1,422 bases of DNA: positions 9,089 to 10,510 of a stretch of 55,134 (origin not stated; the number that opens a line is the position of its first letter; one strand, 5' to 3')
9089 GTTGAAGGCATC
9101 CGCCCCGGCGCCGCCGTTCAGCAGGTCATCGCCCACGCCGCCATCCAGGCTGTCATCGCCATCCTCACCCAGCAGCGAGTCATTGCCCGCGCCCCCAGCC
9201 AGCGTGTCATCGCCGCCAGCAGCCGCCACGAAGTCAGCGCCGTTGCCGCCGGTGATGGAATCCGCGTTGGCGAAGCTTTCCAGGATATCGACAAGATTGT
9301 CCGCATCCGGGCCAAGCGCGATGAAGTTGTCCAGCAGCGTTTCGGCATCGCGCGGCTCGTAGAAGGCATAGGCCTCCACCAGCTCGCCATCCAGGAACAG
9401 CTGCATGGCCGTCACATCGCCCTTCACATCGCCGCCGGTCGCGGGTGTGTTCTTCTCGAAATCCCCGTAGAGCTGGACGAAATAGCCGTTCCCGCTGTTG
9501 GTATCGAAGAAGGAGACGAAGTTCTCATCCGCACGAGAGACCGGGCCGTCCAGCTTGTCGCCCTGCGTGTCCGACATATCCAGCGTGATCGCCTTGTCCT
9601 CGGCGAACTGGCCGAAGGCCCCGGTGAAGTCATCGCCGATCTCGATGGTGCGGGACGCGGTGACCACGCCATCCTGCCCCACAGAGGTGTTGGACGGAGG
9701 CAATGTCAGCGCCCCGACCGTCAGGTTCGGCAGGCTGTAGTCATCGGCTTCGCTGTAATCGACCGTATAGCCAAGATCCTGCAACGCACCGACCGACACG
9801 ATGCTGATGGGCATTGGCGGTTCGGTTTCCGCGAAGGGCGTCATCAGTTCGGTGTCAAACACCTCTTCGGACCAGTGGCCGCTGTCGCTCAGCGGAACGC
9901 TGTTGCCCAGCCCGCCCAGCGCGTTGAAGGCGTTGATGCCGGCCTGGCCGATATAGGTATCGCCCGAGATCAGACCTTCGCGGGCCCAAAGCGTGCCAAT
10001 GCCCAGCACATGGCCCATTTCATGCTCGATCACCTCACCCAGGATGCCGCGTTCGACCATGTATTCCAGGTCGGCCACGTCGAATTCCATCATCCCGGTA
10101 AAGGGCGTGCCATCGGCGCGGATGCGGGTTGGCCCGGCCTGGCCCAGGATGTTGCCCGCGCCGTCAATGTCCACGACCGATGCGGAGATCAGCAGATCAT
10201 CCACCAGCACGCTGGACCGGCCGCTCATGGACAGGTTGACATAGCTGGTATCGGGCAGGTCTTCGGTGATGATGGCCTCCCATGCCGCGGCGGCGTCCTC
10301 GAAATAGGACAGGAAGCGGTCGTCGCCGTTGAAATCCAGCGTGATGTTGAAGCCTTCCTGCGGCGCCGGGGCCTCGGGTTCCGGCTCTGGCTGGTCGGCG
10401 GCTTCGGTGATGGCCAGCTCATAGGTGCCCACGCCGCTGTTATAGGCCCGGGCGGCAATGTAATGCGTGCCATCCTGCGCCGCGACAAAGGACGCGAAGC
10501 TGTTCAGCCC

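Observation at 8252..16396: Giant T1SS-type protein combining 16 PPC-like modules, a leishmanolysin-like protease and RTX repeats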

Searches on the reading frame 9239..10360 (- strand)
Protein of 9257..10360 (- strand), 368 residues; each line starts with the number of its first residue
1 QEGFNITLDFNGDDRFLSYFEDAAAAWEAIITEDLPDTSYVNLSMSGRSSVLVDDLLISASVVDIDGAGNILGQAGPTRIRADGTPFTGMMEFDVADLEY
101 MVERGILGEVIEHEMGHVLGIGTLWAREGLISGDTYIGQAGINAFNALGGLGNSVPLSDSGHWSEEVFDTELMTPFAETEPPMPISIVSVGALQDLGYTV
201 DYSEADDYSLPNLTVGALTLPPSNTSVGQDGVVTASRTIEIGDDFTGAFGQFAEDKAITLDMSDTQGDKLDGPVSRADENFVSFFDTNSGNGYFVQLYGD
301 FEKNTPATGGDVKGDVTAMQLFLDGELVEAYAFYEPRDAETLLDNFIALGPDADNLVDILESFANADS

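Call 10: find_homologous_proteins(query=window:9257-10360:-)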
Query seq(368 aa) (368 aa): 1481 proteins with E <= 0.001 among 8000 candidates; the best 120 are listed.
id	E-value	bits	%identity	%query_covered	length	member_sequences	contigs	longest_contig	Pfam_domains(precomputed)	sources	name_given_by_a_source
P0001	5.3e-52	195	49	61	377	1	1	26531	PF01457.23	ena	-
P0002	4.4e-51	192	53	57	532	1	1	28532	PF04151.22,PF13205.13,PF01457.23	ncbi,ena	-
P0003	1.6e-50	190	53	57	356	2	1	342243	PF01457.23,PF07483.17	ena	-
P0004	4.9e-50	189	50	55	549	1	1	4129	PF04151.22,PF01457.23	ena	-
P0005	7.7e-50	188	52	58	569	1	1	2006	PF01457.23,PF07483.17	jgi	-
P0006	7.9e-49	185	50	57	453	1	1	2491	PF04151.22,PF13205.13,PF01457.23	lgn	-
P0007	1.2e-48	184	50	56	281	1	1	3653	PF01457.23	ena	-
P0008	6.4e-48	182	52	57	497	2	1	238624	PF01457.23,PF07483.17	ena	-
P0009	6.3e-47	179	50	58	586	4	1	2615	PF01457.23,PF07483.17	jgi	jgi:Tryptophan-rich Synechocystis species C-terminal domain/Leishmanolysin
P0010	1.3e-46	178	47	57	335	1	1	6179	PF01457.23,PF07483.17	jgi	jgi:hypothetical protein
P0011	4.1e-46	176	49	57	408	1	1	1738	PF04151.22,PF01457.23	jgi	jgi:hypothetical protein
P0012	1.9e-45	174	49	57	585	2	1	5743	PF04151.22,PF13205.13,PF01457.23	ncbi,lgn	-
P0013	6.4e-45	172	48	57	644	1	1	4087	PF04151.22,PF01457.23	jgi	jgi:hypothetical protein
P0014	1.2e-44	171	46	56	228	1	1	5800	PF01457.23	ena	-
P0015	3.8e-44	169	44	63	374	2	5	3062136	PF01457.23,PF02368.25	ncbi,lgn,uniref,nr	ncbi:hypothetical protein E5F05_09760 [Deinococcus metallilatus]|uniref:BIG2 domain-containing prote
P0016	6.9e-44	169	48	58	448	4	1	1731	PF01457.23,PF07483.17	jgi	jgi:hypothetical protein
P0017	8.6e-44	168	45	58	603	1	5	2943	PF23623.2,PF04151.22,PF01457.23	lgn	-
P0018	3.3e-43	166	51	57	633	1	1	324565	PF01457.23,PF00353.26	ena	-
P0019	3.6e-43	166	46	56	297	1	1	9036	PF01457.23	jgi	jgi:hypothetical protein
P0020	3.7e-43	166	46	56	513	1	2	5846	PF13205.13,PF01457.23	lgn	-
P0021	7.0e-43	165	47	57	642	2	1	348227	PF01839.30,PF04151.22,PF13517.13,PF01457.23,PF07483.17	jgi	-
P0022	1.6e-42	164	46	59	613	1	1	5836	PF04151.22,PF18962.8,PF01457.23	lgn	-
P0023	3.1e-42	163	48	57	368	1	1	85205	PF01457.23,PF07483.17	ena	-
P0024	5.0e-42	162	45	57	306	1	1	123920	PF01457.23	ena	-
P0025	7.1e-42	162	47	62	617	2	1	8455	PF01457.23,PF00353.26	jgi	jgi:hypothetical protein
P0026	1.3e-41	161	46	57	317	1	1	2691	PF01457.23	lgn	-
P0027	1.3e-41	161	47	60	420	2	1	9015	PF01457.23,PF07483.17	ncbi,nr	ncbi:MAG: hypothetical protein NTV97_23125 [Alphaproteobacteria bacterium]|nr:hypothetical protein [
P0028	1.5e-41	161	45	57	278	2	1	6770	PF01457.23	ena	-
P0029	1.5e-41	161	46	56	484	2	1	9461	PF04151.22,PF01457.23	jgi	-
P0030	2.0e-41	160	46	58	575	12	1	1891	PF03160.21,PF01457.23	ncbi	-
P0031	3.1e-41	160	46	59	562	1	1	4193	PF04151.22,PF18962.8,PF01457.23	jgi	jgi:hypothetical protein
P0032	4.4e-41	159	47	52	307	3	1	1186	PF01457.23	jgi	jgi:hypothetical protein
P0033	6.3e-41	159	45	62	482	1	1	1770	PF04151.22,PF01457.23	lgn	-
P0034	9.7e-41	158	48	52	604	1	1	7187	PF04151.22,PF18962.8,PF01457.23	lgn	-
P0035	1.2e-40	158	46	57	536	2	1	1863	PF01457.23,PF07483.17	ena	-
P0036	1.4e-40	158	48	52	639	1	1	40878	PF04151.22,PF18962.8,PF01457.23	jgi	jgi:hypothetical protein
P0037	1.5e-40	158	45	58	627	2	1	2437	PF04151.22,PF18962.8,PF01457.23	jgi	jgi:Leishmanolysin/Bacterial pre-peptidase C-terminal domain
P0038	2.4e-40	157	44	59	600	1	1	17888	PF04151.22,PF18962.8,PF01457.23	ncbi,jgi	jgi:hypothetical protein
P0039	2.7e-40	157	44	59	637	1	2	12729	PF04151.22,PF18962.8,PF01457.23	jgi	-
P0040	3.9e-40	156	46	53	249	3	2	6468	PF01457.23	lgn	-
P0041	4.2e-40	156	44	58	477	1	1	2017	PF26182.1,PF01457.23,PF02368.25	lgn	-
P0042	4.6e-40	156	44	56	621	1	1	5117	PF04151.22,PF01457.23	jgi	jgi:hypothetical protein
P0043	5.0e-40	156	45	58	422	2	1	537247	PF00413.31,PF26182.1,PF01457.23,PF02368.25,PF26918.1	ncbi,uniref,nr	ncbi:hypothetical protein GCM10008938_09560 [Deinococcus roseus]|uniref:BIG2 domain-containing prote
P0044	6.2e-40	156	43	61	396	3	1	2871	PF01457.23,PF01483.28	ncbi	ncbi:MAG: leishmanolysin-related zinc metalloendopeptidase [Candidatus Tectomicrobia bacterium]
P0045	6.3e-40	156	43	59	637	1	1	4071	PF04151.22,PF18962.8,PF01457.23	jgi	-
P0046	7.1e-40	155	45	57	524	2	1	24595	PF04151.22,PF01457.23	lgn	-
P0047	8.2e-40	155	45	60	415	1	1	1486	PF04151.22,PF01457.23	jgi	jgi:hypothetical protein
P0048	9.2e-40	155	44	64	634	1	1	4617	PF23623.2,PF04151.22,PF01457.23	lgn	-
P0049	1.4e-39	154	47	57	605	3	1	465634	PF01457.23,PF00353.26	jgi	jgi:hypothetical protein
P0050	1.4e-39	154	44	56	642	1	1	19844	PF04151.22,PF18962.8,PF01457.23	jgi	jgi:hypothetical protein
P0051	1.4e-39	154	43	58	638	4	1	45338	PF04151.22,PF18962.8,PF01457.23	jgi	jgi:hypothetical protein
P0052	1.5e-39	154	46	57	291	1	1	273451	PF01457.23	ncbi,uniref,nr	ncbi:leishmanolysin-related zinc metalloendopeptidase [Deinococcus roseus]|uniref:Peptidase n=1 Tax=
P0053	1.6e-39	154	42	71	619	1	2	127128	PF01839.30,PF13517.13,PF01457.23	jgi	jgi:hypothetical protein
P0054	1.7e-39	154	46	57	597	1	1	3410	PF01457.23,PF00353.26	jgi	jgi:hypothetical protein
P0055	1.9e-39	154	44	58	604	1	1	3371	PF04151.22,PF18962.8,PF01457.23,PF07595.18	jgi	jgi:hypothetical protein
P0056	2.1e-39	154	43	52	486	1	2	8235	PF04151.22,PF01457.23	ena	-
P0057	3.6e-39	153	45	56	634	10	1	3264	PF03160.21,PF01457.23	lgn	-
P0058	4.6e-39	153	45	56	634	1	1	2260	PF04151.22,PF18962.8,PF01457.23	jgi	-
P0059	4.7e-39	153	49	52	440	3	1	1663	PF03160.21,PF01457.23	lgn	-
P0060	5.3e-39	153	44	58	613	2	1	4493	PF01457.23,PF00353.26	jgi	jgi:Ca2+-binding RTX toxin-like protein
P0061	5.9e-39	152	48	54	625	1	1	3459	PF03160.21,PF01457.23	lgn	-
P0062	6.7e-39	152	48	54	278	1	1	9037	PF01457.23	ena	-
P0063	6.9e-39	152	46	57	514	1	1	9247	PF04151.22,PF01457.23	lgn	-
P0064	7.2e-39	152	42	60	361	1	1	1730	PF00801.27,PF01457.23,PF18911.7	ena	-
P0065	7.3e-39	152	44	57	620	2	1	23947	PF04151.22,PF18962.8,PF01457.23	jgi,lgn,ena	-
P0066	9.0e-39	152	45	57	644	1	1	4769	PF01457.23,PF00353.26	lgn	-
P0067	9.1e-39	152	44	56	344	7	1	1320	PF01457.23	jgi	jgi:hypothetical protein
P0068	1.0e-38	152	46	52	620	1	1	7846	PF04151.22,PF18962.8,PF01457.23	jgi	jgi:hypothetical protein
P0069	1.2e-38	151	45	57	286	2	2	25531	PF01457.23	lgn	-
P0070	1.3e-38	151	41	58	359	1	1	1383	PF13385.14,PF01457.23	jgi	jgi:hypothetical protein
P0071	1.4e-38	151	43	65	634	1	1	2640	PF04151.22,PF18962.8,PF01457.23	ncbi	-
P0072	1.5e-38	151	45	56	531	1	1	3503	PF01457.23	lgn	-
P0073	1.6e-38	151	45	57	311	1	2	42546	PF01457.23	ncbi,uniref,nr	ncbi:leishmanolysin-related zinc metalloendopeptidase [Deinococcus cellulosilyticus]|uniref:Peptidas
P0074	1.6e-38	151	45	58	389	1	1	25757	PF17963.8,PF17892.8,PF01457.23,PF17803.8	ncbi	ncbi:MAG: Ig-like domain-containing protein, partial [Cyanobacteria bacterium P01_D01_bin.156]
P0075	1.7e-38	151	43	60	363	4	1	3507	PF00801.27,PF01457.23,PF18911.7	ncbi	ncbi:leishmanolysin-related zinc metalloendopeptidase [Calidithermus terrae]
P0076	1.9e-38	151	47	60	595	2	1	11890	PF01457.23,PF00353.26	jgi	jgi:hypothetical protein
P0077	1.9e-38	151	45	57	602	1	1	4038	PF04151.22,PF18962.8,PF01457.23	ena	-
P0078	2.0e-38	151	44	58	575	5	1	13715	PF22352.3,PF00801.27,PF17963.8,PF17892.8,PF01457.23,PF17803.8,PF19077.7,PF18911.7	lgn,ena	-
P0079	2.2e-38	150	43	57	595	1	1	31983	PF04151.22,PF18962.8,PF01457.23,PF03098.21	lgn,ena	-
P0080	3.0e-38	150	43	56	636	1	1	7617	PF04151.22,PF18962.8,PF01457.23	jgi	jgi:hypothetical protein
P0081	3.8e-38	150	43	62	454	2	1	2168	PF04151.22,PF01457.23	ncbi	ncbi:MAG: pre-peptidase C-terminal domain-containing protein, partial [Planctomycetia bacterium]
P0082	4.0e-38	150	43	57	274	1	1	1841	PF01457.23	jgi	jgi:hypothetical protein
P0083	4.0e-38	150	44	57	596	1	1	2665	PF04151.22,PF01457.23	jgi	jgi:hypothetical protein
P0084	5.4e-38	149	45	52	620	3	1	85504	PF00413.31,PF04151.22,PF18962.8,PF01457.23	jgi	jgi:hypothetical protein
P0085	6.1e-38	149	43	67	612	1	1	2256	PF01457.23,PF00353.26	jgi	jgi:hypothetical protein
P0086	6.3e-38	149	42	57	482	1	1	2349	PF01457.23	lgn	-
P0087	6.6e-38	149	43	56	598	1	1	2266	PF04151.22,PF18962.8,PF01457.23,PF11589.15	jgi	jgi:hypothetical protein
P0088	7.5e-38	149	45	57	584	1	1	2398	PF04151.22,PF18962.8,PF01457.23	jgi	jgi:leishmanolysin/pre-peptidase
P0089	8.3e-38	149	43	57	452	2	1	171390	PF26182.1,PF01457.23,PF22359.3,PF02368.25,PF26918.1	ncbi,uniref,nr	ncbi:hypothetical protein DC3_31530 [Deinococcus cellulosilyticus NBRC 106333 = KACC 11606]|uniref:B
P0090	8.7e-38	149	45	57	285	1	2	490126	PF01457.23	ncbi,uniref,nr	ncbi:leishmanolysin-related zinc metalloendopeptidase [Deinococcus cellulosilyticus]|uniref:Peptidas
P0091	1.0e-37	148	45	57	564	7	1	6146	PF01457.23,PF00353.26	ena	-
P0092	1.1e-37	148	46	57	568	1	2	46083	PF03160.21,PF01457.23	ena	-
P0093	1.2e-37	148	43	57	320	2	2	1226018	PF01457.23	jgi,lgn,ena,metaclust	metaclust:\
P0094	1.3e-37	148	42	64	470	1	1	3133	PF04151.22,PF01457.23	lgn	-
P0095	1.6e-37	148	44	57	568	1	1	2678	PF03160.21,PF01457.23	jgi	jgi:hypothetical protein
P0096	2.1e-37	147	44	57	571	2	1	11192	PF03160.21,PF01457.23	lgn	-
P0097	2.2e-37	147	42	61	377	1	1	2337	PF01457.23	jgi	jgi:hypothetical protein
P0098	2.3e-37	147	47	56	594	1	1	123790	PF01457.23,PF00353.26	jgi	-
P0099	2.6e-37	147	44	57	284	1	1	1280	PF01457.23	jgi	jgi:hypothetical protein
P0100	2.7e-37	147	45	54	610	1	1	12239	PF01457.23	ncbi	-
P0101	2.9e-37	147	46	57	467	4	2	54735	PF04151.22,PF01457.23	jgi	-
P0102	3.2e-37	147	43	60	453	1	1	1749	PF26182.1,PF01457.23,PF22359.3,PF02368.25,PF26918.1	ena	-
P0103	3.2e-37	147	46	55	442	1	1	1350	PF01457.23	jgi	jgi:hypothetical protein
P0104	3.7e-37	146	47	50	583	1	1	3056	PF03160.21,PF01457.23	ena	-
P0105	3.7e-37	146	47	51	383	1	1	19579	PF01457.23,PF02368.25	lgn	-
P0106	3.7e-37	146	47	56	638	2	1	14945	PF04151.22,PF01457.23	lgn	-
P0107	4.4e-37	146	45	57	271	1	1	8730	PF01457.23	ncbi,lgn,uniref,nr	ncbi:leishmanolysin-related zinc metalloendopeptidase [Pseudonocardia pini]|uniref:leishmanolysin-re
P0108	4.5e-37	146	43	57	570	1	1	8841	PF04151.22,PF18962.8,PF01457.23,PF11589.15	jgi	jgi:Leishmanolysin/Bacterial pre-peptidase C-terminal domain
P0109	5.8e-37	146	42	59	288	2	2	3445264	PF01457.23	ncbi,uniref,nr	ncbi:leishmanolysin-related zinc metalloendopeptidase [Euzebya tangerina]|uniref:leishmanolysin-rela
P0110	6.4e-37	146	42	64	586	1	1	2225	PF04151.22,PF18962.8,PF01457.23,PF11589.15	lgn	-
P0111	7.1e-37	146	43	62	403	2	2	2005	PF01457.23,PF01483.28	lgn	-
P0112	7.2e-37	146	41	60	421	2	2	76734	PF04151.22,PF01457.23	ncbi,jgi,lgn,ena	-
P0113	7.6e-37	145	42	56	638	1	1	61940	PF04151.22,PF01457.23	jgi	jgi:hypothetical protein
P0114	7.6e-37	145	43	56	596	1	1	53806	PF04151.22,PF01457.23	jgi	jgi:hypothetical protein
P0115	8.5e-37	145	45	57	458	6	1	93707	PF00413.31,PF26182.1,PF01457.23,PF02368.25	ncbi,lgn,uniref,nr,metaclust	ncbi:Ig-like domain-containing protein [Deinococcus misasensis]|uniref:Ig-like domain-containing pro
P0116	8.5e-37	145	43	57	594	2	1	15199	PF04151.22,PF01457.23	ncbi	-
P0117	9.9e-37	145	43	58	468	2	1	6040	PF04151.22,PF01457.23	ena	-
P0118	1.0e-36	145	46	52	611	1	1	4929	PF04151.22,PF01457.23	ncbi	-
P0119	1.0e-36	145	46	52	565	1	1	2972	PF03160.21,PF01457.23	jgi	-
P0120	1.1e-36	145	41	70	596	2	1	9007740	PF04151.22,PF18962.8,PF01457.23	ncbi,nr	ncbi:pre-peptidase C-terminal domain-containing protein [Anatilimnocola aggregata]|nr:pre-peptidase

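Call 33: find_related_loci(query=A1, collection=genome_contigs, flank=10000)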
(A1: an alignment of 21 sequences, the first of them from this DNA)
Query A1 (374 aa) in genome_contigs; peptide patterns used: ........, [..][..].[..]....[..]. (x = any residue, [..] = any of these).
600 stretches matched a pattern (row limit reached: there are more); 378 encode a relative of the query (tblastn E <= 1e-3); the best 80 are kept; 80 distinct loci.
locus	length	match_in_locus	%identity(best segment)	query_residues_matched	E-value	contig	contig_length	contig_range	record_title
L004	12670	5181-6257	44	4-374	7e-83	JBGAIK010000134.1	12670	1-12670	MAG: Acetobacteraceae bacterium isolate MAG_MBR_H125.62 MBRH125-62_opera_contig_8488, whole genome shotgun sequence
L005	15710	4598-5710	43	2-371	7e-82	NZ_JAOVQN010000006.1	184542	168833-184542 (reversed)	Ruegeria marisflavi strain WL0004 NODE_6_length_184542_cov_129.948185, whole genome shotgun sequence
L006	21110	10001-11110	45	4-369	3e-84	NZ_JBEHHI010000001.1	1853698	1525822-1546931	Rhodovulum iodosum strain UT/N1 Ga0609869_01, whole genome shotgun sequence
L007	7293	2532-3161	52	4-208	1e-61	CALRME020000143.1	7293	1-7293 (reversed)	MAG: Sphingobacterium thalpophilum isolate JJ-KAD2B2-407-2-mx-bin586 genome assembly, contig: JJ-SLHB4-253-C777, whole g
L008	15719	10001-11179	38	4-374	3e-60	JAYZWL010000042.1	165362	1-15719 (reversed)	MAG: Pseudomonadota bacterium isolate XB_MAG563 DB_MAG563_0042, whole genome shotgun sequence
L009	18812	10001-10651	48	4-218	6e-54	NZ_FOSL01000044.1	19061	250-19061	Neomesorhizobium albiziae strain DSM 21822, whole genome shotgun sequence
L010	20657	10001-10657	43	4-218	6e-51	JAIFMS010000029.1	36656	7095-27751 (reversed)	MAG: Methylococcaceae bacterium isolate bin_45 scaffold_2730, whole genome shotgun sequence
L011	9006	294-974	45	3-227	2e-50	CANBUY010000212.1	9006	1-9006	MAG: Comamonadaceae bacterium isolate JR-MC-D-240519-141 genome assembly, contig: JR-MC-D-240519-C10425, whole genome sh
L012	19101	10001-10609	45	16-211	2e-49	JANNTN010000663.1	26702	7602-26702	MAG: Anatilimnocola sp. isolate SOY_31_concoct_116 SOY_31_k141_1727551, whole genome shotgun sequence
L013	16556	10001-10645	47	4-211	6e-49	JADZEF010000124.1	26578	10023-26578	MAG: Planctomycetaceae bacterium isolate SJ810 c_000000427104, whole genome shotgun sequence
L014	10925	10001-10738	41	10-224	4e-48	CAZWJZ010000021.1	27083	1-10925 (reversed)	MAG TPA_asm: uncultured bacterium isolate SRP072547_co1_398 genome assembly, contig: NODE_2358_length_27083_cov_5.560345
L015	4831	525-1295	40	4-224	1e-46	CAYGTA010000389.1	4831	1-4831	MAG TPA_asm: uncultured bacterium isolate ERP117304_co3_184 genome assembly, contig: NODE_25891_length_4831_cov_16.44053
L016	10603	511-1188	45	1-212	3e-46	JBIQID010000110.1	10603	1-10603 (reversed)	MAG: Actinomycetota bacterium isolate mag.35e NODE_3428_length_10603, whole genome shotgun sequence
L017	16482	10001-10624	47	20-211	3e-46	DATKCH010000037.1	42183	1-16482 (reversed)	MAG TPA_asm: Longimicrobiales bacterium isolate SMAG_U14441 k141_1625854, whole genome shotgun sequence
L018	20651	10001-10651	44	20-226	7e-45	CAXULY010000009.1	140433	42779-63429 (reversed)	MAG TPA_asm: uncultured Deinococcaceae bacterium isolate public_SRR11456914_metawrap_bin.14 genome assembly, contig: pub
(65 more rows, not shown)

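Call 43: predict_structure(alignment_id=A1)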
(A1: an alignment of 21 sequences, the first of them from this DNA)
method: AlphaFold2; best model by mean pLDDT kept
length: 374 residues; sequences in the alignment: 21
mean_pLDDT: 80.0   pTM: 0.79
mean pLDDT of the five models: 80.0, 76.9, 76.8, 74.4, 71.7
residues with pLDDT >= 90: 190; 70-90: 87; 50-70: 48; < 50: 49
segments of 3 or more residues with pLDDT < 50: 215-242, 359-374
pLDDT, mean of each block of 10 residues (from residue 1): 91 96 98 92 57 91 89 89 92 94 92 96 91 95 95 91 89 73 92 98 94 52 33 32 56 57 64 92 91 90 89 92 85 85 77 52 36 34
secondary structure, 60 per line:
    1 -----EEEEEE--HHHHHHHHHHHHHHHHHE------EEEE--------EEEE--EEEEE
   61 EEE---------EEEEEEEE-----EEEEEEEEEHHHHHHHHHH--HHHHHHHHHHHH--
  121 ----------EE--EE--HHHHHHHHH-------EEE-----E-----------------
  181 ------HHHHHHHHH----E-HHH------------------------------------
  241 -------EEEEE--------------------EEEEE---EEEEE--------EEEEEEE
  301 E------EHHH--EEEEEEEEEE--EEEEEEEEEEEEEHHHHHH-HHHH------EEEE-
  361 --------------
elements in order: E6-11 H14-30 E38-41 E50-53 E56-63 E73-80 E86-94 H95-104 H107-118 H139-147 E155-157 H187-195 E248-252 E273-277 E281-285 E294-301 E314-323 E326-338 H339-344 H346-349 E356-359
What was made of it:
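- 9287..9634 (-): Family-specific beta-rich 'mid' domain, aa 2255-2370 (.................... motif). Function unknown. AF2 pLDDT is about 85-92 in its core (call 43).
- On Peptidase M8 (leishmanolysin): Model pLDDT is 80 (call 43).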

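Call 46: fold_search(model_id=the predicted structure, library=pdb)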
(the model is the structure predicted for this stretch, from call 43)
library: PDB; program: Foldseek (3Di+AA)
matches with E <= 10: 204; with E <= 0.001: 1
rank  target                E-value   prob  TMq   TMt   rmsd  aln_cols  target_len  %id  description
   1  1lml                  4.4e-08  1.00  0.45  0.37   4.6       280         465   15  LEISHMANOLYSIN (released 1997-09-17)
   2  9azz_B                2.3e-01  0.38  0.11  0.22   4.3        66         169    9  Crystal structure of outer membrane lipoprotein carrier protein (LolA) from Ehrlichia ruminantium (released 2024-03-20)
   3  9tpm                  2.6e-01  0.07  0.08  0.13  12.8       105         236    7  Structure of LolB from Porphyromonas gingivalis (released 2026-02-18)
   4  1ua8                  2.9e-01  0.23  0.11  0.22   9.0        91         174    5  Crystal structure of the lipoprotein localization factor, LolA (released 2003-07-15)
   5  3w9k                  3.9e-01  0.08  0.10  0.22  14.9       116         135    9  Crystal structure of thermoacidophile-specific protein STK_08120 complexed with myristic acid (released 2013-07-17)
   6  7z6x                  4.4e-01  0.20  0.12  0.23   9.5        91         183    4  Complex of E. coli LolA R43L mutant and lipoprotein (released 2022-09-07)
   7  8v1k_A                4.7e-01  0.12  0.12  0.22  10.5       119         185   12  Crystal structure of outer membrane lipoprotein carrier protein (LolA) from Francisella tularensis (released 2023-11-29)
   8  5kbz_B                5.3e-01  0.03  0.06  0.07  14.3        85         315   10  Structure of the PksA Product Template domain in complex with a phosphopantetheine mimetic (released 2017-05-10)
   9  1go7                  5.6e-01  0.21  0.25  0.21   8.3       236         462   14  The metzincin's methionine: PrtC M226C-E189K double mutant (released 2002-10-17)
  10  2w7q_B                6.3e-01  0.09  0.11  0.20   9.6        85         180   14  Structure of Pseudomonas aeruginosa LolA (released 2009-12-29)
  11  6e7o_B                7.1e-01  0.10  0.10  0.21   6.0        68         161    6  Crystal structure of deglycosylated human EPDR1 (released 2019-01-23)
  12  2cf2_C                7.5e-01  0.23  0.08  0.08   4.6        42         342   10  Architecture of mammalian fatty acid synthase (released 2006-03-07)
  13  4ki3_K                7.5e-01  0.08  0.10  0.19  10.2        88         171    7  1.70 Angstrom resolution crystal structure of outer-membrane lipoprotein carrier protein (lolA) from Yersinia pestis C (released 2013-05-15)
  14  5kbz_A                9.0e-01  0.02  0.06  0.07  14.3        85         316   10  Structure of the PksA Product Template domain in complex with a phosphopantetheine mimetic (released 2017-05-10)
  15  2ejx                  9.5e-01  0.04  0.09  0.18  14.8       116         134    7  Crystal structure of the hypothetical protein STK_08120 from Sulfolobus tokodaii (released 2008-03-25)
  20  4keh_A                1.4e+00  0.16  0.08  0.16   4.8        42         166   10  Crosslinked Crystal Structure of Type II Fatty Synthase Dehydratase, FabA, and Acyl Carrier Protein, AcpP (released 2013-12-25)
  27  4imh_A                1.5e+00  0.04  0.09  0.09  13.8        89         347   15  Crystal Structure of Cytoplasmic Heme Binding Protein, PhuS, from Pseudomonas aeruginosa (released 2013-09-18)
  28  4ki3_A                1.6e+00  0.08  0.11  0.22  10.2        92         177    6  1.70 Angstrom resolution crystal structure of outer-membrane lipoprotein carrier protein (lolA) from Yersinia pestis C (released 2013-05-15)
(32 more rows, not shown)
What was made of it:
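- On Serralysin (M10B) RTX proteases: PrtC scores E 0.56 in Foldseek (call 46).
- The domain is truncated relative to leishmanolysin (call 46).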
